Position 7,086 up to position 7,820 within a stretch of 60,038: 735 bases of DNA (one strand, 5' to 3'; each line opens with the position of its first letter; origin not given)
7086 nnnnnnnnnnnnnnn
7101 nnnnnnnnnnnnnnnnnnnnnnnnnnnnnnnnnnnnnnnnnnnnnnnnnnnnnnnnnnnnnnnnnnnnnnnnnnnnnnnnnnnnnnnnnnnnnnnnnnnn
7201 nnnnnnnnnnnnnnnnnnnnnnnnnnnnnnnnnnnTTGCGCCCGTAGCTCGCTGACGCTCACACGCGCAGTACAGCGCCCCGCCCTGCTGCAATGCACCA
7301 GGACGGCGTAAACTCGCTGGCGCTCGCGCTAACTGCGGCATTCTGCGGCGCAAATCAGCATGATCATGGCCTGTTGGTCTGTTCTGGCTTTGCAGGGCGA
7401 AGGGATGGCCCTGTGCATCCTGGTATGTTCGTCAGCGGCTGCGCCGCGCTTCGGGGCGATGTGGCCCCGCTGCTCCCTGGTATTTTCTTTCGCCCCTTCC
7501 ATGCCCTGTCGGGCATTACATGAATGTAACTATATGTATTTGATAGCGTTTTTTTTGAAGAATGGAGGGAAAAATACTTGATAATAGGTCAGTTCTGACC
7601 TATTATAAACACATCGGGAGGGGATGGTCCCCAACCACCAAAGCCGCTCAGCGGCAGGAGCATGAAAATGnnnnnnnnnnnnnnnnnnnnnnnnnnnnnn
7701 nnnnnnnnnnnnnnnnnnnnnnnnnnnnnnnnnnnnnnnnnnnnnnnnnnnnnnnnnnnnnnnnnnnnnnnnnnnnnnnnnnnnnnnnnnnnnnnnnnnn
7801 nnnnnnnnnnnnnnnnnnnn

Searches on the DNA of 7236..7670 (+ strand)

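Call 26: search_dna_similar(query=window:7236-7670:+, collection=plasmids, mode=distant, max_rows=30, rows=spread)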
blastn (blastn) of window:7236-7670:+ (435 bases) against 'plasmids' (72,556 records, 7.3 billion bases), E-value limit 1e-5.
Records with a match: 1562; places in all: 3803; records where one place covers at least 80% of the query: 354.
Best place of each record, by identity: >=99% 2; 95-99% 554; 90-95% 451; 80-90% 518; 60-80% 37.
By first word of the organism name: Escherichia 1250; Salmonella 125; Klebsiella 88; Shigella 46; Citrobacter 19; Enterobacter 9; Erwinia 5; Serratia 3; Morganella 3; Pantoea 3; and 9 more.
By predicted mobility (MOB-suite, as given by PLSDB): conjugative 1443; mobilizable 75; non-mobilizable 44.
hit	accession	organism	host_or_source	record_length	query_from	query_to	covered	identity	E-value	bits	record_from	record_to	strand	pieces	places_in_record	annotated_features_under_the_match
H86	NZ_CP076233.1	Escherichia coli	Rectal swab of live bovine cattle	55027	1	435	100%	99.1%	0e+0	767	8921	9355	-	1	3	hypothetical protein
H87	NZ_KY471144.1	Escherichia coli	-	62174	1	435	100%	98.9%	0e+0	763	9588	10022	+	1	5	hypothetical protein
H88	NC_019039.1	Escherichia coli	-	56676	1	435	100%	98.6%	0e+0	756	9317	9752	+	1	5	hypothetical protein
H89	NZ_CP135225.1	Escherichia coli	Homo sapiens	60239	1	435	100%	98.6%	0e+0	758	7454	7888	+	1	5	hypothetical protein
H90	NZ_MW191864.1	Escherichia coli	-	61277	1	435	100%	97.6%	0e+0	839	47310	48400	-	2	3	hypothetical protein (x2)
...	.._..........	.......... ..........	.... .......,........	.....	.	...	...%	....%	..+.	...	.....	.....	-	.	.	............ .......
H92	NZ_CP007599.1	Salmonella enterica subsp. enterica serovar Enteritidis ...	Homo sapiens,human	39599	1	435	100%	86.9%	2e-143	516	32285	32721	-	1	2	hypothetical protein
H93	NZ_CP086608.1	Escherichia fergusonii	culture,cecal contents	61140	1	283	65%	97.2%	2e-131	475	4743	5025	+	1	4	hypothetical protein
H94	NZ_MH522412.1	Salmonella enterica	Homo sapiens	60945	1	283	65%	97.2%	2e-131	475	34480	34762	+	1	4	hypothetical protein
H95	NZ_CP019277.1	Escherichia coli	pig,whole organism,stool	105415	1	283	65%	96.8%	9e-130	471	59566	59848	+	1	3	none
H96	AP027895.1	Escherichia coli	Homo sapiens,whole organism,feces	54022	1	283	65%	96.8%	9e-130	471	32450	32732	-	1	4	none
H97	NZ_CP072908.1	Klebsiella pneumoniae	Homo sapiens,urine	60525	1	276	63%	97.8%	2e-130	471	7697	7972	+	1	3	none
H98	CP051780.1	Escherichia coli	cattle,feces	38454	1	281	65%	92.5%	4e-109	402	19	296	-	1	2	none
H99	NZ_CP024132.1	Escherichia coli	single cell,clinical patient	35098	1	283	65%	91.2%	2e-105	389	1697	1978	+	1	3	none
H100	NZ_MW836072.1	Escherichia coli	-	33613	1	283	65%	91.2%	2e-105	389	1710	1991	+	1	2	none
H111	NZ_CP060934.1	Escherichia coli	Homo sapiens,urine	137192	240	293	12%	85.2%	4e-7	63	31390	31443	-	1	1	none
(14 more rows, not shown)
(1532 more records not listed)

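Call 61: get_annotated_region(hit=H111, flank=2500)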
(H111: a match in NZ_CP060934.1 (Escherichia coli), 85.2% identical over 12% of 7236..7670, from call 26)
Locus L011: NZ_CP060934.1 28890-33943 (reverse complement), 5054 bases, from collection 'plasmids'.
description: Escherichia coli strain EC12 plasmid pEC12-2, complete sequence
organism: Escherichia coli (NCBI taxid 562)
taxonomy: Bacteria; Pseudomonadota; Gammaproteobacteria; Enterobacterales; Enterobacteriaceae; Escherichia; Escherichia coli
host: -; source: Homo sapiens,urine; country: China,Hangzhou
typing (MOB-suite, as given by PLSDB): conjugative; replicon IncFIB; relaxase MOBF; mating-pair formation MPF_F
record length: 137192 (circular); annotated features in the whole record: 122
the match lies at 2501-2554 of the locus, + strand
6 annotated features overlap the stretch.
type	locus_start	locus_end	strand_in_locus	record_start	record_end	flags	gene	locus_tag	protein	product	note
CDS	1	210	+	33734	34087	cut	cmi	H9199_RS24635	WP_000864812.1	colicin M immunity protein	-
CDS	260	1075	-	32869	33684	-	cma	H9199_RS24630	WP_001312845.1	lipid II-degrading bacteriocin colicin M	-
CDS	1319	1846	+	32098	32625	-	cbi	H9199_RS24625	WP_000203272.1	colicin B immunity protein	-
CDS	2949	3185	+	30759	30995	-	cvi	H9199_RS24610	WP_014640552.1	colicin V immunity protein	-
predicted_resistance_gene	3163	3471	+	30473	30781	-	cvaC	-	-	colicin V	predicted by amrfinderplus; class ; identity 100.0%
predicted_resistance_gene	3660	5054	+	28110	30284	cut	iroN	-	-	siderophore salmochelin receptor IroN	predicted by amrfinderplus; class ; identity 99.86%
